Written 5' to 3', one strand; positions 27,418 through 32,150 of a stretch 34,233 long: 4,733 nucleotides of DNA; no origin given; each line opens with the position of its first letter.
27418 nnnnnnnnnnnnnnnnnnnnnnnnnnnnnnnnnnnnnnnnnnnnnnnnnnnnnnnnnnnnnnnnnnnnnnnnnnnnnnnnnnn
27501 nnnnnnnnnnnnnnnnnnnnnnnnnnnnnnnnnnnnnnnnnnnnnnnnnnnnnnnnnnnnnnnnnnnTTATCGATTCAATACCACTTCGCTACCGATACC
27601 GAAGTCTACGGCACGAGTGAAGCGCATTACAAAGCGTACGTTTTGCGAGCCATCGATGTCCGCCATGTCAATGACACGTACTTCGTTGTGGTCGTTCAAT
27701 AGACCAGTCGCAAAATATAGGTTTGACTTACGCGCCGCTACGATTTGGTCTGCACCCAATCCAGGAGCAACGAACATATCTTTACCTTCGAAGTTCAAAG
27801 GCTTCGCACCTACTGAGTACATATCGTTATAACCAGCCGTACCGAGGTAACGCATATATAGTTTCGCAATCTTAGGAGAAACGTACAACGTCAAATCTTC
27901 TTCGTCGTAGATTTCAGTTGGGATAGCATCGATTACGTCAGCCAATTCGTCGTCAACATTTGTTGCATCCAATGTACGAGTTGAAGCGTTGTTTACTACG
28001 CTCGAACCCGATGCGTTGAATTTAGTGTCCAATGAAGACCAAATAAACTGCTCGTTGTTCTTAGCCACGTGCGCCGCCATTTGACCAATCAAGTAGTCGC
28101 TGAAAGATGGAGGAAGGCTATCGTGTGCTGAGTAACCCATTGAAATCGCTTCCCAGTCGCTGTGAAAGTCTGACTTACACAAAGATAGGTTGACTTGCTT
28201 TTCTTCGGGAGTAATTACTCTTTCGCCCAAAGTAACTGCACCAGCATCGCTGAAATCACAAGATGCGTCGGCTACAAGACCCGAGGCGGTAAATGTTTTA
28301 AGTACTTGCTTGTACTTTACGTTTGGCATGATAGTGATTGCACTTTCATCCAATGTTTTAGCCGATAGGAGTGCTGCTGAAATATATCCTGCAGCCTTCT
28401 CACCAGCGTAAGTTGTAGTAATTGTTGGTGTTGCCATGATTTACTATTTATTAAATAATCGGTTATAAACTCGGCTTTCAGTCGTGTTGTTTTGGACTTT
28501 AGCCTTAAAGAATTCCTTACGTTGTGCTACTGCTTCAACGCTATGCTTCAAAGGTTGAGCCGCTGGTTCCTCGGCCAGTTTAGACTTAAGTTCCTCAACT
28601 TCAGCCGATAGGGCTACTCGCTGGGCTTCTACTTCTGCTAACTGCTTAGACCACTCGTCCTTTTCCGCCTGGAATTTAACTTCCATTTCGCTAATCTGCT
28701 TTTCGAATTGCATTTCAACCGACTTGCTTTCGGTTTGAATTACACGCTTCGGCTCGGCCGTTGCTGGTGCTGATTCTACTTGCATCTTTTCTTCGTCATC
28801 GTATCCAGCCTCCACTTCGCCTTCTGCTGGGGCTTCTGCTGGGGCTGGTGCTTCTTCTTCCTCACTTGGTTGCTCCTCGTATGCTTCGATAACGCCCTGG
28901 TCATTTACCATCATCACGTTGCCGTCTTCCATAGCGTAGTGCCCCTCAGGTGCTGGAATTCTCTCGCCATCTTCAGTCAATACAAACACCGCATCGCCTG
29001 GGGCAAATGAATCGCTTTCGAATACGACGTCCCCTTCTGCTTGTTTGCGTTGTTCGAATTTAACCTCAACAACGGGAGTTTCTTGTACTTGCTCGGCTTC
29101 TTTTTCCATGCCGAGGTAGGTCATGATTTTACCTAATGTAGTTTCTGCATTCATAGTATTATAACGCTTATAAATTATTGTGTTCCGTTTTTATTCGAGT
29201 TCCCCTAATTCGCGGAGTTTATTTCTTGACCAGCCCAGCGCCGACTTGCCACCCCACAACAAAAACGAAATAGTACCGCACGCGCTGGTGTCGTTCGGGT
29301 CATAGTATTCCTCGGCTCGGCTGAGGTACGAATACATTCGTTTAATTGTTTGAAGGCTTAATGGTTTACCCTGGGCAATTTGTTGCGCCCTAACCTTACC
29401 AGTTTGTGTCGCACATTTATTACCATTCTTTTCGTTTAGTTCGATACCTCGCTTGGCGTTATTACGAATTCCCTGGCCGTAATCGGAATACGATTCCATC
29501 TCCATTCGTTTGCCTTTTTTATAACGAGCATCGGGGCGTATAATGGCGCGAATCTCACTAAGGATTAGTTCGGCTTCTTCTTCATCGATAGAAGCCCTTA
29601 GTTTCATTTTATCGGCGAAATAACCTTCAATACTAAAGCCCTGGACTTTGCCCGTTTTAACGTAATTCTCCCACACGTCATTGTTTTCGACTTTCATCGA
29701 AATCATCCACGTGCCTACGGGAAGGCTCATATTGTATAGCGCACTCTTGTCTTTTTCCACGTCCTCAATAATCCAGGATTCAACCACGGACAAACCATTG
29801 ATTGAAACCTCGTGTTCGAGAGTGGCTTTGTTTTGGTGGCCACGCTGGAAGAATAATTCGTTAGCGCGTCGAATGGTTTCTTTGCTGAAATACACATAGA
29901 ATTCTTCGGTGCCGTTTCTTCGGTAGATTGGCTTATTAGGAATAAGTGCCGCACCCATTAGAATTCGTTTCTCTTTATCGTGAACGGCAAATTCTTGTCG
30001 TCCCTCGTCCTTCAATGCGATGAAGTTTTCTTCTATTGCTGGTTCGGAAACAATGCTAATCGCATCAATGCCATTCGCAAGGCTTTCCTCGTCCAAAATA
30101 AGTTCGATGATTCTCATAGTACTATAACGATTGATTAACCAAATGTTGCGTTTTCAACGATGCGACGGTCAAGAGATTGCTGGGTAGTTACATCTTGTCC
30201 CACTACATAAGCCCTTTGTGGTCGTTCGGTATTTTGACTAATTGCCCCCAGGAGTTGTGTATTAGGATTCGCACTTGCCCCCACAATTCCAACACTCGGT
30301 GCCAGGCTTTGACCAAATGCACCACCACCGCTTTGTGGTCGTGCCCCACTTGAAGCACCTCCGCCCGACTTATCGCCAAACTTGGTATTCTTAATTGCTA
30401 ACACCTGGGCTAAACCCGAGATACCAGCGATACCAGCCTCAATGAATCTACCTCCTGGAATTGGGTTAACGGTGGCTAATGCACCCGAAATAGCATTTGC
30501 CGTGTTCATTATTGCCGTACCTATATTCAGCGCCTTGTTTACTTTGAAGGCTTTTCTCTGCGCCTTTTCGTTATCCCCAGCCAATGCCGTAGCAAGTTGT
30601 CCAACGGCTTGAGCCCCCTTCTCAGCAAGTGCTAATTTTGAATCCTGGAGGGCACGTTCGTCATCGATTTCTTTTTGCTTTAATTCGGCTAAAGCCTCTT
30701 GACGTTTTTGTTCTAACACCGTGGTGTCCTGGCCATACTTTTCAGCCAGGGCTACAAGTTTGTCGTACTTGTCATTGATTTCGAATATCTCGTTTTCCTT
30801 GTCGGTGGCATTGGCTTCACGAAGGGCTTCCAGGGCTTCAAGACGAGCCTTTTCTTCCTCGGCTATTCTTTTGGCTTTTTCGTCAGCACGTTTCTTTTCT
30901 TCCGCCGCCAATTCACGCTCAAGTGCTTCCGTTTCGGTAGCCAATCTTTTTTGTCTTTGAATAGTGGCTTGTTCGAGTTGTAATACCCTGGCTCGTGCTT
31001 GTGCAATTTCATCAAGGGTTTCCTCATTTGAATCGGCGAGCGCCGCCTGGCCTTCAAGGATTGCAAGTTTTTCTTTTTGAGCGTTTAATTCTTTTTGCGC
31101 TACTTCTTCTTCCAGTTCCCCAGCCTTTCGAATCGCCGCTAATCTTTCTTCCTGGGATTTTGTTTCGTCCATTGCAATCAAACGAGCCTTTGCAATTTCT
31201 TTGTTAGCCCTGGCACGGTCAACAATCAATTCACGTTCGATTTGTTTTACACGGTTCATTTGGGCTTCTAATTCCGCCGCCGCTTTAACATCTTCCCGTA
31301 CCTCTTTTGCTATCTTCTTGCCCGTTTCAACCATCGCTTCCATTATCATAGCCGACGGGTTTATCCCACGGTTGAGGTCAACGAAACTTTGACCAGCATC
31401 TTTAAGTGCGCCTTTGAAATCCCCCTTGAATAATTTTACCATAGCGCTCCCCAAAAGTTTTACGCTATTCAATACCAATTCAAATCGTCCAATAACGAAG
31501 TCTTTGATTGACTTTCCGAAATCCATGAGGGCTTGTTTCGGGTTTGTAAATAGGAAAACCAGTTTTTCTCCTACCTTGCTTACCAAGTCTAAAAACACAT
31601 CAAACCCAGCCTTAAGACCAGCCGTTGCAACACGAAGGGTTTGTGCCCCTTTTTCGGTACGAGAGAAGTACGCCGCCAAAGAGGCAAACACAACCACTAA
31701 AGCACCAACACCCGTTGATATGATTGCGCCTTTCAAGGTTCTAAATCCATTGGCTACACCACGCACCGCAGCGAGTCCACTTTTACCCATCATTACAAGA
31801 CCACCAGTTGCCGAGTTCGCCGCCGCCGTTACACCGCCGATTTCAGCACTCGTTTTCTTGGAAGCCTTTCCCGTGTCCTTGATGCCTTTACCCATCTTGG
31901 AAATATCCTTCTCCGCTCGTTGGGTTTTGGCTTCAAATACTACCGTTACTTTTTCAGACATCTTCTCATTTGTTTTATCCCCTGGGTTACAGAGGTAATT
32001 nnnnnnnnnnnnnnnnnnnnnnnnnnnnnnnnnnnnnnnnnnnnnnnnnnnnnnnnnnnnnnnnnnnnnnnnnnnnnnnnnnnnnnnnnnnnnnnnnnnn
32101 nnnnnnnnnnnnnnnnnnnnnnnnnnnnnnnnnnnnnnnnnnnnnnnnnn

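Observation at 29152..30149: Four ECF-style promoter-like motifs ending in ATG: candidate leaderless late promoters for the phage sigma factor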

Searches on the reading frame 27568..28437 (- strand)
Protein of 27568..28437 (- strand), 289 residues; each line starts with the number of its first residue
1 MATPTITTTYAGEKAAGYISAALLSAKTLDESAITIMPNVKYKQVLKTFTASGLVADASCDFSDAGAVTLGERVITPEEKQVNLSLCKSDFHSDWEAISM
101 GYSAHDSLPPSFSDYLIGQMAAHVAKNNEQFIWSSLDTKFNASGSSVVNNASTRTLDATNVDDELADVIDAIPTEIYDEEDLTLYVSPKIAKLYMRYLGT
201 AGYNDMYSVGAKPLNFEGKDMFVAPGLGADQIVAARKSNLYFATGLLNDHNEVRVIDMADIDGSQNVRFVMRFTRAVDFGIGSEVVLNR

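Call 10: search_protein_families(library=phrogs, proteins=[window:27568-28437:-], max_evalue=0.001)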
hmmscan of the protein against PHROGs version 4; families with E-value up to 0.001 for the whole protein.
window:27568-28437:- (289 aa): 1 family
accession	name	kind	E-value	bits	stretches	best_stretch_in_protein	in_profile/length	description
phrog_11320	-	unknown function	1.6e-30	107.2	1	1-287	2-303/324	-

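Call 11: search_protein_families(library=pfam, proteins=[window:27568-28437:-], max_evalue=0.01)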
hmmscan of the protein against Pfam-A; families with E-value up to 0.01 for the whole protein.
window:27568-28437:- (289 aa): 0 families

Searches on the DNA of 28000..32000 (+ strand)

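Call 8: search_dna_similar(query=window:28000-32000:+, collection=phages, mode=near, max_rows=20)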
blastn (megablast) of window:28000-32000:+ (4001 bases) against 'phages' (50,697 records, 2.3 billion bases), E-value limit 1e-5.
No match.

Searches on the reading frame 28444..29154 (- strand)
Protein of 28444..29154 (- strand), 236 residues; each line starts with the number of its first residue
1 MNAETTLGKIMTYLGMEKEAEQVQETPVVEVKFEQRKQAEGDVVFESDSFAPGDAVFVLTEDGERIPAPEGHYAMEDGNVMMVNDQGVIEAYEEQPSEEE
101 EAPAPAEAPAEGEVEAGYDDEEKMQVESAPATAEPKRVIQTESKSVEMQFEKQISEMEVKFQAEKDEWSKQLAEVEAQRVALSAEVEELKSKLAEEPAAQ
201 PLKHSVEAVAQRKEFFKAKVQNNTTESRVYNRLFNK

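Call 10: search_protein_families(library=phrogs, proteins=[window:28444-29154:-], max_evalue=0.001)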
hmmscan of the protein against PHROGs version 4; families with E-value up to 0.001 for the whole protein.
window:28444-29154:- (236 aa): 1 family
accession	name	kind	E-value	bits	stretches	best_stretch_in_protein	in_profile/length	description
phrog_24921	-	unknown function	4.4e-06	27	1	16-108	190-283/349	-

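Call 11: search_protein_families(library=pfam, proteins=[window:28444-29154:-], max_evalue=0.01)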
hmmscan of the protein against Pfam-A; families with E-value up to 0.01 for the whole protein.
window:28444-29154:- (236 aa): 0 families

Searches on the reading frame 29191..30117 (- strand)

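Call 10: search_protein_families(library=phrogs, proteins=[window:29191-30117:-], max_evalue=0.001)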
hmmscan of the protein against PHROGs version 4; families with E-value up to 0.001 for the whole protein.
window:29191-30117:- (308 aa): 7 families
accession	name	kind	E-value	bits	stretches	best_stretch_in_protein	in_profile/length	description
phrog_24921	-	unknown function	8.8e-45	154.3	1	14-168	13-171/349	-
phrog_1530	-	other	1.9e-13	51.5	1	35-179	231-360/379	DNA methyltransferase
phrog_3017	-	head and packaging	8.6e-13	49.3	1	17-201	10-188/402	head maturation protease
phrog_15223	-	other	1.6e-10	42.2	1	46-169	9-116/199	protease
phrog_34096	-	head and packaging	3.7e-10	40.2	1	40-170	122-238/412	head maturation protease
phrog_2859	-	unknown function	1.1e-05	24.6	1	216-271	168-224/740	-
phrog_13242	-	unknown function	0.00088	19.3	0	77-166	339-422/450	-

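Call 11: search_protein_families(library=pfam, proteins=[window:29191-30117:-], max_evalue=0.01)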
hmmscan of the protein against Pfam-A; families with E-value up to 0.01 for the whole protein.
window:29191-30117:- (308 aa): 1 family
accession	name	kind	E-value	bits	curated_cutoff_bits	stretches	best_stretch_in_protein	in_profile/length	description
PF14550.11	Peptidase_S78_2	-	5.4e-14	52.7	24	1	42-166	4-121/126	Putative phage serine protease XkdF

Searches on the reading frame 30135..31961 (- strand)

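Call 10: search_protein_families(library=phrogs, proteins=[window:30135-31961:-], max_evalue=0.001)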
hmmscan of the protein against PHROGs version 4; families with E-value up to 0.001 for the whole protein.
window:30135-31961:- (608 aa): 5 families
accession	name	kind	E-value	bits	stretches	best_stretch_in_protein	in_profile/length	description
phrog_32985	-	unknown function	5.7e-35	121.9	1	10-403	10-414/686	-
phrog_21537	-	head and packaging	1.1e-13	51.8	1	67-392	126-448/682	virion structural protein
phrog_3336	-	tail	5.6e-10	39.5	2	421-547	840-967/1051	tail length tape measure protein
phrog_1506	-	tail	1.2e-05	24.5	1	207-527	821-1172/1269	tail length tape measure protein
phrog_1538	-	tail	4.8e-05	23.2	1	206-526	345-703/811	tail length tape measure protein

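Call 11: search_protein_families(library=pfam, proteins=[window:30135-31961:-], max_evalue=0.01)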
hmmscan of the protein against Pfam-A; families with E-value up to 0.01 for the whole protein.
window:30135-31961:- (608 aa): 0 families
